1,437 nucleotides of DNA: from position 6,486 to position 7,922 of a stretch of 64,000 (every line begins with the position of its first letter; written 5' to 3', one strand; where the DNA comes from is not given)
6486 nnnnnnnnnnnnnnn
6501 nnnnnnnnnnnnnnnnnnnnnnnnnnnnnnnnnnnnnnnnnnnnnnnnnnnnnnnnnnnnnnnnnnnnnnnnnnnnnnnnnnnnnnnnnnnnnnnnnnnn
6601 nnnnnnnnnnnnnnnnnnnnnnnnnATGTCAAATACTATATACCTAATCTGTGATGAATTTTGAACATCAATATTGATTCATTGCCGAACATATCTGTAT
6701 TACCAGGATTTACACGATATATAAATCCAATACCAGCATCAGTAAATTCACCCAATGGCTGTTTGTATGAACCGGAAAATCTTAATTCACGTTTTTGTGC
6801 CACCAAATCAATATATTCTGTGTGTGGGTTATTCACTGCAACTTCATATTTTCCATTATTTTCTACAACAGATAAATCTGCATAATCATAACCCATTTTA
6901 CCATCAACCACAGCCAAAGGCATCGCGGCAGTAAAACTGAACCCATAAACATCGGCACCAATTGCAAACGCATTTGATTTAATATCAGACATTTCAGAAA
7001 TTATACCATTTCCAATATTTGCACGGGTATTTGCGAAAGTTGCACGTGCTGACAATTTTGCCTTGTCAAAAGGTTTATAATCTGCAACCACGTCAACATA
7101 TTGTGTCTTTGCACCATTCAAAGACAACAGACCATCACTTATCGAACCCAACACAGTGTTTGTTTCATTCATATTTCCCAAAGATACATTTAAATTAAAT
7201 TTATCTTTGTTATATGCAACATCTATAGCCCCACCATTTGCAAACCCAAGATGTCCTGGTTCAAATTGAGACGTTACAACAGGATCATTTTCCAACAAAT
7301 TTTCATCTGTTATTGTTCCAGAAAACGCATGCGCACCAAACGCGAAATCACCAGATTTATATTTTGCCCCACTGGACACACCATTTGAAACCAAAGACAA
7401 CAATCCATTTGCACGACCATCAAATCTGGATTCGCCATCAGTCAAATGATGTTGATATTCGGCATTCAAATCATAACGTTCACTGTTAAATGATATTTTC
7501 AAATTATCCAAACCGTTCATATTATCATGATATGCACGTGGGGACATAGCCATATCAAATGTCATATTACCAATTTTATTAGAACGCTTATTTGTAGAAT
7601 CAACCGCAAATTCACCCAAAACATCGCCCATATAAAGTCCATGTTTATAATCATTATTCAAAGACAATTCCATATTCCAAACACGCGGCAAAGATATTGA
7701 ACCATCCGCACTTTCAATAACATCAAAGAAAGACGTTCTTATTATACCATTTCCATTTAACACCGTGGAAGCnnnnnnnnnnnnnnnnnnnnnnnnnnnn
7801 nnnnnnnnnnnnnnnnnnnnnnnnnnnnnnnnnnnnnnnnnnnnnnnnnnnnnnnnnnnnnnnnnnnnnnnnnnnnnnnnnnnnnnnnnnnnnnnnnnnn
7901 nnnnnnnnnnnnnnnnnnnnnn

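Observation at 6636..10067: Ankyrin + catalytically dead subtilase + beta-barrel fusion protein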

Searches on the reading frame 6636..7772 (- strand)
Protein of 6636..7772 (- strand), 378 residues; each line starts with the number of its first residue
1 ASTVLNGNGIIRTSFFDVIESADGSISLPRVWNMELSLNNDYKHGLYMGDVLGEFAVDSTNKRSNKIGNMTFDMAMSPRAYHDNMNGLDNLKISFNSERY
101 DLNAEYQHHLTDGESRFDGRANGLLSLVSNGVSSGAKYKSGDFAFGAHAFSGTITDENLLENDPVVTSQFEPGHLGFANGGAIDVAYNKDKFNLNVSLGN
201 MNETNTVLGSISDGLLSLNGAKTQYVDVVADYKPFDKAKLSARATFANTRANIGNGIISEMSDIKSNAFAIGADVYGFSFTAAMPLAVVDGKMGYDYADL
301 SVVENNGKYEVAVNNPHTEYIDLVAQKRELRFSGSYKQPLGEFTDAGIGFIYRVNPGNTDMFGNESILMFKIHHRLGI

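Call 16: search_protein_families(library=pfam, proteins=[window:6636-7772:-], max_evalue=1)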
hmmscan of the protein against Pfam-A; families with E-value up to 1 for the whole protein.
window:6636-7772:- (378 aa): 1 family
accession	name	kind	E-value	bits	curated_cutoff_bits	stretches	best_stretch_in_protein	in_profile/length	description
PF15530.11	Ntox25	-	0.28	11.5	25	0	288-364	29-103/168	Bacterial toxin 25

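Call 17: find_homologous_proteins(query=window:6639-7772:-, max_evalue=0.001)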
Query window:6639-7772:- (378 aa): 46 proteins with E <= 0.001 among 4466 candidates.
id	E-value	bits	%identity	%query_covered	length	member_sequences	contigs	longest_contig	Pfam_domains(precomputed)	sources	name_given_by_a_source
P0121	2.2e-197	674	79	100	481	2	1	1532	-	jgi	-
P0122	7.0e-196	669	79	100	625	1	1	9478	-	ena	-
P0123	2.0e-172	592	80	88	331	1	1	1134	-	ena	-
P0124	7.6e-169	580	67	100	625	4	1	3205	-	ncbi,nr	ncbi:MAG: hypothetical protein II843_00900, partial [Alphaproteobacteria bacterium]|nr:hypothetical 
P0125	1.8e-166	572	68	97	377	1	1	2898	-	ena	-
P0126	4.0e-166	571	69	97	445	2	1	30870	-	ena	-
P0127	3.9e-155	535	70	88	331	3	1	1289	-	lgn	-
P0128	2.1e-145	503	60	100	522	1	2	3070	-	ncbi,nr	ncbi:MAG: hypothetical protein MJ156_02920, partial [Alphaproteobacteria bacterium]|nr:hypothetical 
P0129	1.1e-141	491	66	87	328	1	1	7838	-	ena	-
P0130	3.1e-141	489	60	100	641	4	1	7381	-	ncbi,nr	ncbi:MAG: hypothetical protein J6S57_02790 [Alphaproteobacteria bacterium]|nr:hypothetical protein [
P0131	7.4e-115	402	53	97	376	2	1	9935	-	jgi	-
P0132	1.9e-114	401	51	100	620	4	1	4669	-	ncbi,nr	ncbi:MAG: hypothetical protein IJO18_03315, partial [Alphaproteobacteria bacterium]|nr:hypothetical 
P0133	1.4e-113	398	51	97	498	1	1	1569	-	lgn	-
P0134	1.9e-113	398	50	97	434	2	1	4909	-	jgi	jgi:hypothetical protein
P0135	8.5e-111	389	50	100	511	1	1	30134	-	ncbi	-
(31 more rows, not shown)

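Call 44: search_protein_families(library=ncbifam, proteins=[window:6639-7772:-], max_evalue=0.1)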
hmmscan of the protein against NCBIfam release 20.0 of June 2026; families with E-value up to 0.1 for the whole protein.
window:6639-7772:- (378 aa): 0 families

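Call 72: search_solved_structures(query=A5, max_evalue=10, show_alignments=1)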
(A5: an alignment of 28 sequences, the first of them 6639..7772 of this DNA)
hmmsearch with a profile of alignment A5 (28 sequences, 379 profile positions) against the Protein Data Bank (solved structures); distinct sequences matched with E-value up to 10: 5.
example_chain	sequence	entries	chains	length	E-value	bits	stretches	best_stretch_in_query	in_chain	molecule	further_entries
5k7v_A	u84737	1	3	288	0.0015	20.9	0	324-362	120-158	Designed protein HR00C3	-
6vfh_B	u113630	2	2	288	0.024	16.9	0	324-362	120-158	T33_dn10B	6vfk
6u1s_A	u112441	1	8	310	0.24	13.6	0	322-372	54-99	de novo designed 16-helix transmembrane nanopore, TMHC8_R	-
4q1z_A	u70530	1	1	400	0.48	12.6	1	83-133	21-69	Putative lipoprotein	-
8yeq_A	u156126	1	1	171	0.95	11.7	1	257-331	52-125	Large ribosomal subunit protein bL12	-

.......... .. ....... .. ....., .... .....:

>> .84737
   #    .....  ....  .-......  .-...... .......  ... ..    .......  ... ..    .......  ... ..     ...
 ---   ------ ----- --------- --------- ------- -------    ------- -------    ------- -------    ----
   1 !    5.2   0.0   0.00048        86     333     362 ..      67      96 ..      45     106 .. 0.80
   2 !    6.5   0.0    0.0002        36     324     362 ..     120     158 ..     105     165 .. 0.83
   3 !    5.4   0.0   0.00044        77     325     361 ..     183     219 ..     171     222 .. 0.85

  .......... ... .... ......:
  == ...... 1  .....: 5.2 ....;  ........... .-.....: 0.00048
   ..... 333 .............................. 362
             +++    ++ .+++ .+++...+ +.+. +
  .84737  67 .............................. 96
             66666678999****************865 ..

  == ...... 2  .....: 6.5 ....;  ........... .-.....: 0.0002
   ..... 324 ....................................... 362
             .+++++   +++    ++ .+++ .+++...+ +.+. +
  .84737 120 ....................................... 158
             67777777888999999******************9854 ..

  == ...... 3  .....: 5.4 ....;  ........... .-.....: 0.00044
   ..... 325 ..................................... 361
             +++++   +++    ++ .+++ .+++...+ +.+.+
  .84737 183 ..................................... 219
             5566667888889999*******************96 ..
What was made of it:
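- On General porins (16-18 strands): No sequence similarity (call 72).
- Closest known: Periplasmic-repeat plus C-terminal barrel exporters. Different: There is no sequence similarity (call 72).
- Tried and rejected: The barrel profile against PDB sequences gave only spurious hits (call 72).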
